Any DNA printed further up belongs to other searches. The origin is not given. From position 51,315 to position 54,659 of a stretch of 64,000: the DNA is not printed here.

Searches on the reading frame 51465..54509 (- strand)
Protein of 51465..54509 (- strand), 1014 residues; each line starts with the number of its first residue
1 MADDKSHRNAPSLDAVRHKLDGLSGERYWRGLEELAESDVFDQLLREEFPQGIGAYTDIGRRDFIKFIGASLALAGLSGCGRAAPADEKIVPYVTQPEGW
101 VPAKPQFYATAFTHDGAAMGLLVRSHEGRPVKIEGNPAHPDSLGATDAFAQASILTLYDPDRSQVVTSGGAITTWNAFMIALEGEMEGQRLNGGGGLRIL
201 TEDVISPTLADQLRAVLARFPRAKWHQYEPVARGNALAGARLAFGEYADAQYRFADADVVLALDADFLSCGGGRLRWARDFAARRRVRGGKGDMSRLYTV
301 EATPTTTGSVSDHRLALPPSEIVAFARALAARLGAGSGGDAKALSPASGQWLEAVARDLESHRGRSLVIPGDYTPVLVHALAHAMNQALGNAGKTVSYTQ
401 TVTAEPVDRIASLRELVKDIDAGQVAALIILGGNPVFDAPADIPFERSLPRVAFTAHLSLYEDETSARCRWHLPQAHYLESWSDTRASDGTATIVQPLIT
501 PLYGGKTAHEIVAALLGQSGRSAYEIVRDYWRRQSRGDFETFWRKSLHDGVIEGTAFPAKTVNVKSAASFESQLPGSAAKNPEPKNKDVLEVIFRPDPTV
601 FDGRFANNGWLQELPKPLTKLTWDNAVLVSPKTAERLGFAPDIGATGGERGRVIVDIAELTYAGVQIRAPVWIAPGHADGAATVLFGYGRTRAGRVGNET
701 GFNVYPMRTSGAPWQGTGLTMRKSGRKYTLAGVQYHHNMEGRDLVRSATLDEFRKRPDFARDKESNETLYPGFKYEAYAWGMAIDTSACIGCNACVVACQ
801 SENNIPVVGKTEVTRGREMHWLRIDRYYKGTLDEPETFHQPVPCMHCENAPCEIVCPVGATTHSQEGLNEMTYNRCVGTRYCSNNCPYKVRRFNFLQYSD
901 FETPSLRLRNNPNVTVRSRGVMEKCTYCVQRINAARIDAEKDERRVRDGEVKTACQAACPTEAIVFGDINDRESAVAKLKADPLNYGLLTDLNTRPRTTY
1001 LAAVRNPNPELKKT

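Call 29: search_protein_families(library=pfam, proteins=[window:51465-54509:-], max_evalue=0.00001)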
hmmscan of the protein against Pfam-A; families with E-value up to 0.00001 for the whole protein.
window:51465-54509:- (1014 aa): 3 families
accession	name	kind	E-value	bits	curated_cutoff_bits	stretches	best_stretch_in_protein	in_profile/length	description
PF12838.12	Fer4_7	-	1.6e-14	54.5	27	1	789-860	2-52/52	4Fe-4S dicluster domain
PF13247.11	Fer4_11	-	1.7e-09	38.2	26.2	1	838-894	4-62/100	4Fe-4S dicluster domain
PF13183.11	Fer4_8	-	6.4e-06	27.1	27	0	787-859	3-67/68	4Fe-4S dicluster domain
